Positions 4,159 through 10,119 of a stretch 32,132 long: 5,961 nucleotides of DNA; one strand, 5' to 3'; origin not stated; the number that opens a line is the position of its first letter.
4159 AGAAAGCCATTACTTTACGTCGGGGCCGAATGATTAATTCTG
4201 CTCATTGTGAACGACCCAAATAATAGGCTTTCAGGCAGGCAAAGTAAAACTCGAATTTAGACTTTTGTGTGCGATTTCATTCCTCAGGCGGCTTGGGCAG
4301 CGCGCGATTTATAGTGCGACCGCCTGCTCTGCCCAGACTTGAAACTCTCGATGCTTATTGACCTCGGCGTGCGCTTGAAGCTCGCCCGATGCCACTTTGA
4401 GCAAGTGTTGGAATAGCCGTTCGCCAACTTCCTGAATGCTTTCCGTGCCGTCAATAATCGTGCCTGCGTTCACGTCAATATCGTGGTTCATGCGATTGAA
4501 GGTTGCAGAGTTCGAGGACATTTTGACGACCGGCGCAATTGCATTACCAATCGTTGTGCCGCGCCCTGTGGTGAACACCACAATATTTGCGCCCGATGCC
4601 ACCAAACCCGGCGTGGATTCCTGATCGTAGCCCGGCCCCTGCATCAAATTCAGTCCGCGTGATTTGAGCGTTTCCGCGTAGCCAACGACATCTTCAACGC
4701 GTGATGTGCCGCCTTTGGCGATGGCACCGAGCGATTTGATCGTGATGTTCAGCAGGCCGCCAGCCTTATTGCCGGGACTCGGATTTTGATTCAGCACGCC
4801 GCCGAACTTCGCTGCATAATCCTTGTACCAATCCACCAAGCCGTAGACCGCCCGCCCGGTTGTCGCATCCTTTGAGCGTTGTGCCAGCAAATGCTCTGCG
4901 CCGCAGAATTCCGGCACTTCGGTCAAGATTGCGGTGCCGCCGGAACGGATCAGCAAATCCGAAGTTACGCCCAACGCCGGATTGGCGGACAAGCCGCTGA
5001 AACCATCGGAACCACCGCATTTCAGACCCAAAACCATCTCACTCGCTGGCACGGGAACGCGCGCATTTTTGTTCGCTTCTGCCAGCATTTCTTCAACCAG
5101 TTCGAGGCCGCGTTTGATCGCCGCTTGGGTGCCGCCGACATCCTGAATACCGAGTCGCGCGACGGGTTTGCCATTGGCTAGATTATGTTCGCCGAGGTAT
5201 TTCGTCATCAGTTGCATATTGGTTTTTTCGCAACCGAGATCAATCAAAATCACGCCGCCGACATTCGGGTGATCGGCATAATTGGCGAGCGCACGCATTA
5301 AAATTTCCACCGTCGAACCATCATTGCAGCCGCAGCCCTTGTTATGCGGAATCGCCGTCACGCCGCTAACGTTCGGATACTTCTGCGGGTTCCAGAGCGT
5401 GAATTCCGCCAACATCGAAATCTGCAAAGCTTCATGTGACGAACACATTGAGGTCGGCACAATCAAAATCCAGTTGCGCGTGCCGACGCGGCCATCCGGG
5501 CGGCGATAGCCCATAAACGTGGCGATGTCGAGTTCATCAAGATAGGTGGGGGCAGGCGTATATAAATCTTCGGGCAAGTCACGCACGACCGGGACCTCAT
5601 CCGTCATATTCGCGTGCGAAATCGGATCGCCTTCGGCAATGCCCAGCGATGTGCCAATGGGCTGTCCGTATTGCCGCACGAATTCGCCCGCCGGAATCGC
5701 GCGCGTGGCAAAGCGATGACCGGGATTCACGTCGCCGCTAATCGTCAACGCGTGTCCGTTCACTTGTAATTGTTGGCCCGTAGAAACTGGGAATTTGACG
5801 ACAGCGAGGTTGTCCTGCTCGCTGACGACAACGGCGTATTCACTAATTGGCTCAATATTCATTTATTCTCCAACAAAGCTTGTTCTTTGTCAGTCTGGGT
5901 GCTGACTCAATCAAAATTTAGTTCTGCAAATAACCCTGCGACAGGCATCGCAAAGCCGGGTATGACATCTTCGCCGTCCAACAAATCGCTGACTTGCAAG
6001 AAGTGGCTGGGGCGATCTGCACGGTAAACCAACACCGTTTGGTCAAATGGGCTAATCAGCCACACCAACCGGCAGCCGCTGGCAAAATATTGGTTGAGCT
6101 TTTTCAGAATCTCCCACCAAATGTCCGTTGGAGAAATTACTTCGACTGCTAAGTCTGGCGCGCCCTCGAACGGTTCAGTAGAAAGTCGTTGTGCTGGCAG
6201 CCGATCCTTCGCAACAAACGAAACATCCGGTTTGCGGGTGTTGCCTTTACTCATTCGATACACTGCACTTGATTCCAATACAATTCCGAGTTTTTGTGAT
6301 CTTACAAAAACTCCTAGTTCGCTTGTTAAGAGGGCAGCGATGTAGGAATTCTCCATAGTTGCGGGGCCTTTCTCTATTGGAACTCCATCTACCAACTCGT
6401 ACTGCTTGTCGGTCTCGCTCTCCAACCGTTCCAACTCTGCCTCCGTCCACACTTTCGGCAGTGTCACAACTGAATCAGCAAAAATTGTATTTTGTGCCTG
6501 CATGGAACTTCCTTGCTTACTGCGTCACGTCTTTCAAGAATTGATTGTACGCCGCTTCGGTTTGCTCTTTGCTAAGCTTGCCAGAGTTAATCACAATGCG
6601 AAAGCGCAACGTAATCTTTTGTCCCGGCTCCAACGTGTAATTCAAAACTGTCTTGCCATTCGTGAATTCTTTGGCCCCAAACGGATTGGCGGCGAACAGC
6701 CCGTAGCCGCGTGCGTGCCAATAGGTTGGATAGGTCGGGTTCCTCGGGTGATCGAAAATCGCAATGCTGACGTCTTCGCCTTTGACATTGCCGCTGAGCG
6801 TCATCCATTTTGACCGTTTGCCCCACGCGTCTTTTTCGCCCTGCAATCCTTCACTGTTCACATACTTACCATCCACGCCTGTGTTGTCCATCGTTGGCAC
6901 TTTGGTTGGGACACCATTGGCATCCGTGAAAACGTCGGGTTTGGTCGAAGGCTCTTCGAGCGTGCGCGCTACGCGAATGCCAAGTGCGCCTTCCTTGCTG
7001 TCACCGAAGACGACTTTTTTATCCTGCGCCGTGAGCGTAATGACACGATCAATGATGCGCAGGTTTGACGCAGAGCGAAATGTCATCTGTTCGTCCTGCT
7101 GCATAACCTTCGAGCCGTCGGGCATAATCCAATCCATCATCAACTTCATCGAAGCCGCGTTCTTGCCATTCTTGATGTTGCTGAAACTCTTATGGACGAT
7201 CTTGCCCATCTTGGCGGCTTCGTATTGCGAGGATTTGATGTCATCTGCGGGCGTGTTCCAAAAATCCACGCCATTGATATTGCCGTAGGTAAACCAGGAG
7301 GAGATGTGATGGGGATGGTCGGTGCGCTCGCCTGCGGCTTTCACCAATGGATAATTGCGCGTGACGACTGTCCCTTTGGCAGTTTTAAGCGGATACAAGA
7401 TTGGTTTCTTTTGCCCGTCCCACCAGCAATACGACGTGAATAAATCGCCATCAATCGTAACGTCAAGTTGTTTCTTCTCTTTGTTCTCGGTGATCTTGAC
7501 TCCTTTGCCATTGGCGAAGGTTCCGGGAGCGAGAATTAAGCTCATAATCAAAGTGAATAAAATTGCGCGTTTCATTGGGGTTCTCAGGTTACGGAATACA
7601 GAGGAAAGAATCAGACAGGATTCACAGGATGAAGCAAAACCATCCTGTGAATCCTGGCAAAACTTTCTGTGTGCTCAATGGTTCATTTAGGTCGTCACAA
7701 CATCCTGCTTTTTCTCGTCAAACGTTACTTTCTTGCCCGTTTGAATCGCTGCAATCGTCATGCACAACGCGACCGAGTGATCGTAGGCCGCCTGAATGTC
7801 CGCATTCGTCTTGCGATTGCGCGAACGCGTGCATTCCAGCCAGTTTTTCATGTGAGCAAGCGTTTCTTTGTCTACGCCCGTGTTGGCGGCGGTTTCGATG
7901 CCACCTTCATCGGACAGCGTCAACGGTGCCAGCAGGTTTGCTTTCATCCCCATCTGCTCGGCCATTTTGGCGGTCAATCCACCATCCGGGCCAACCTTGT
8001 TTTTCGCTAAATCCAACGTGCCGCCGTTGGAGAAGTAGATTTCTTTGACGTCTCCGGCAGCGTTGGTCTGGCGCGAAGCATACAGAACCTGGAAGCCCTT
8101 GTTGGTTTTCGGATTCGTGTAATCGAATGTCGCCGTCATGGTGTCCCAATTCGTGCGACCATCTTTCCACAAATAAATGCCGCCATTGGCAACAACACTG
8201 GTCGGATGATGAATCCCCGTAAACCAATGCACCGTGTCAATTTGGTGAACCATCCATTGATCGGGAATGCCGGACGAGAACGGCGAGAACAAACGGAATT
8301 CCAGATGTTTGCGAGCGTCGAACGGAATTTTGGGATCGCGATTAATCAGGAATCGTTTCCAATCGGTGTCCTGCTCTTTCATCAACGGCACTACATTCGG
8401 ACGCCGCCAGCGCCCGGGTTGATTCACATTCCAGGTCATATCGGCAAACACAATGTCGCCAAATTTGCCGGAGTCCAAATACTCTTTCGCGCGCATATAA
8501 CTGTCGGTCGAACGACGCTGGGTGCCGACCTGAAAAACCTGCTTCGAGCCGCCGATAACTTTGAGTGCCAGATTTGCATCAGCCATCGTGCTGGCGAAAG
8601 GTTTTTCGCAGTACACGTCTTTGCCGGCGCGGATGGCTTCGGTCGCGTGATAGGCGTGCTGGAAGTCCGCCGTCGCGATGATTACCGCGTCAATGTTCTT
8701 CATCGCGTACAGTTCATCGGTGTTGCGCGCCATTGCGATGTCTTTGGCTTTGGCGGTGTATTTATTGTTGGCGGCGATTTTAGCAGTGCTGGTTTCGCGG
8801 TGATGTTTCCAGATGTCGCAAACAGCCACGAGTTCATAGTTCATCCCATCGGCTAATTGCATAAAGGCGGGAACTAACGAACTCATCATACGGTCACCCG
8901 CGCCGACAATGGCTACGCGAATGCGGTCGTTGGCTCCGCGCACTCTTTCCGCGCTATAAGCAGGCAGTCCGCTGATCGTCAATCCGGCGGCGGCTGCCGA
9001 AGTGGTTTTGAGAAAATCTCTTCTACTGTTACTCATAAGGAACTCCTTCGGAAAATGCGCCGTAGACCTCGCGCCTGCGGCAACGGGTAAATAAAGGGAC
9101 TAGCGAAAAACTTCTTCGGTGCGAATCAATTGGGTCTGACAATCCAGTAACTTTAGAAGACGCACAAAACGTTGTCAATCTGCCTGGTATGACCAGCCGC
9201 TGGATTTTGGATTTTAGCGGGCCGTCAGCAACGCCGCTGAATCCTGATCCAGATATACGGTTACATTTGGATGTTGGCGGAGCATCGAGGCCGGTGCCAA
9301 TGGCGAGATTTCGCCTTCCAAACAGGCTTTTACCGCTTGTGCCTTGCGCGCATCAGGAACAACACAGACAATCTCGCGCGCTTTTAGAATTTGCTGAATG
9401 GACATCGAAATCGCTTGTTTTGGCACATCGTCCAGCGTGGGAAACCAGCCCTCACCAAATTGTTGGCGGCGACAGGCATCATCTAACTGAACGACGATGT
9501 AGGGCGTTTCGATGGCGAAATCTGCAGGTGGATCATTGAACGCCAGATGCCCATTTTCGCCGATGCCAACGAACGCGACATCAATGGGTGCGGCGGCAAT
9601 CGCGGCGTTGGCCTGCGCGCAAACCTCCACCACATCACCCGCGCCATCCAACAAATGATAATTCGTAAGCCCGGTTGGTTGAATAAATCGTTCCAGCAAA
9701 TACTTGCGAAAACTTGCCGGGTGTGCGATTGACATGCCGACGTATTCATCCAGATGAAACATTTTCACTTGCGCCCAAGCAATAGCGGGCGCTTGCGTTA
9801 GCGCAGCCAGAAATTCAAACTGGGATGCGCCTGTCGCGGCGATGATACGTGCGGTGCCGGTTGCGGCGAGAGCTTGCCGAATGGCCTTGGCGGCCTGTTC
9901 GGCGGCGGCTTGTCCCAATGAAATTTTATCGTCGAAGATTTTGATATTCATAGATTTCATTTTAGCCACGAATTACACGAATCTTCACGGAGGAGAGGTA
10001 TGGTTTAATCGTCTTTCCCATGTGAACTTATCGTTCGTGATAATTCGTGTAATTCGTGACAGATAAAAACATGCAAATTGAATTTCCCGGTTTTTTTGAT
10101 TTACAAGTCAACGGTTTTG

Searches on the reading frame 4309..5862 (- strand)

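Call 82: search_protein_families(library=pfam, proteins=[window:4309-5862:-], max_evalue=0.00001)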
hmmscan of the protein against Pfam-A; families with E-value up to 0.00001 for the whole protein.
window:4309-5862:- (517 aa): 2 families
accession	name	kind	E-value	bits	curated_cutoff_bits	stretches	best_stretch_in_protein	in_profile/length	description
PF20629.2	GD_AH_C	-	1.9e-97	325.8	26.8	1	273-513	1-240/242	D-galactarate/Altronate dehydratase, C-terminal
PF04295.18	GD_AH_second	-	2.3e-40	138.3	27.3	1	118-264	1-136/136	D-galactarate dehydratase/Altronate hydrolase, second domain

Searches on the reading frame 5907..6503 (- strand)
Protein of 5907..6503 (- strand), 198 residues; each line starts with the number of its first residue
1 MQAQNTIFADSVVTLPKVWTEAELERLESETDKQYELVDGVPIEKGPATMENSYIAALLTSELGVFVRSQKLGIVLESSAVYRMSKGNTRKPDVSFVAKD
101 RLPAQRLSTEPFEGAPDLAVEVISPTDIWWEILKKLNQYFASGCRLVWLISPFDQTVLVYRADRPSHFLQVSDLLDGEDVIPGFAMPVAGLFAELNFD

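Call 82: search_protein_families(library=pfam, proteins=[window:5907-6503:-], max_evalue=0.00001)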
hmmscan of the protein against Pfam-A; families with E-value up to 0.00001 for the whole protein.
window:5907-6503:- (198 aa): 1 family
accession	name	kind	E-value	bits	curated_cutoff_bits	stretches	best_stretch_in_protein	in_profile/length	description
PF05685.18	Uma2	-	3.9e-32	111.5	27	1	23-189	3-172/172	Putative restriction endonuclease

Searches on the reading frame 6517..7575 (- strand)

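Call 82: search_protein_families(library=pfam, proteins=[window:6517-7575:-], max_evalue=0.00001)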
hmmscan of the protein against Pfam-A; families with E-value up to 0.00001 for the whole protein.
window:6517-7575:- (352 aa): 1 family
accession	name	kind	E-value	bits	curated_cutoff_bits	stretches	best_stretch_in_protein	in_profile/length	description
PF14100.11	DUF6807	-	2e-77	260.9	27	1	37-343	2-269/270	Family of unknown function (DUF6807)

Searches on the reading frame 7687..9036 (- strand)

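Call 82: search_protein_families(library=pfam, proteins=[window:7687-9036:-], max_evalue=0.00001)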
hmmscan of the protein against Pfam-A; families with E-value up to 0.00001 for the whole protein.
window:7687-9036:- (449 aa): 2 families
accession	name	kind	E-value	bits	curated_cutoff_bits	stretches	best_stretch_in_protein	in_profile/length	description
PF01408.29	GFO_IDH_MocA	-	6.8e-17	62.7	24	1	39-171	1-119/120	Oxidoreductase family, NAD-binding Rossmann fold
PF22725.1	GFO_IDH_MocA_C3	-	1.1e-07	32.4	27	0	254-338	42-121/124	GFO/IDH/MocA C-terminal domain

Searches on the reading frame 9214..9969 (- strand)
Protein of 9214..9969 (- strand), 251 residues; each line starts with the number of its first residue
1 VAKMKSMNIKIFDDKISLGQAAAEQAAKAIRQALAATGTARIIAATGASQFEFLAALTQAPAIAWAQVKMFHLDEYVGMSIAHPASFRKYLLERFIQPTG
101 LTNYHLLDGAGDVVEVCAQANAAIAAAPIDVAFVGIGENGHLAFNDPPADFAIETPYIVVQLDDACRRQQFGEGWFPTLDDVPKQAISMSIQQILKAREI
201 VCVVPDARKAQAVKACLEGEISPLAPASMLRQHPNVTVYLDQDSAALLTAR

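Call 82: search_protein_families(library=pfam, proteins=[window:9214-9969:-], max_evalue=0.00001)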
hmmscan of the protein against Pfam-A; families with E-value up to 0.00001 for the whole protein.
window:9214-9969:- (251 aa): 1 family
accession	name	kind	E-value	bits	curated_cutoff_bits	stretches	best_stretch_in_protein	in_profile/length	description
PF01182.26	Glucosamine_iso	-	6.9e-18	65.8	27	1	14-233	2-219/225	Glucosamine-6-phosphate isomerases/6-phosphogluconolactonase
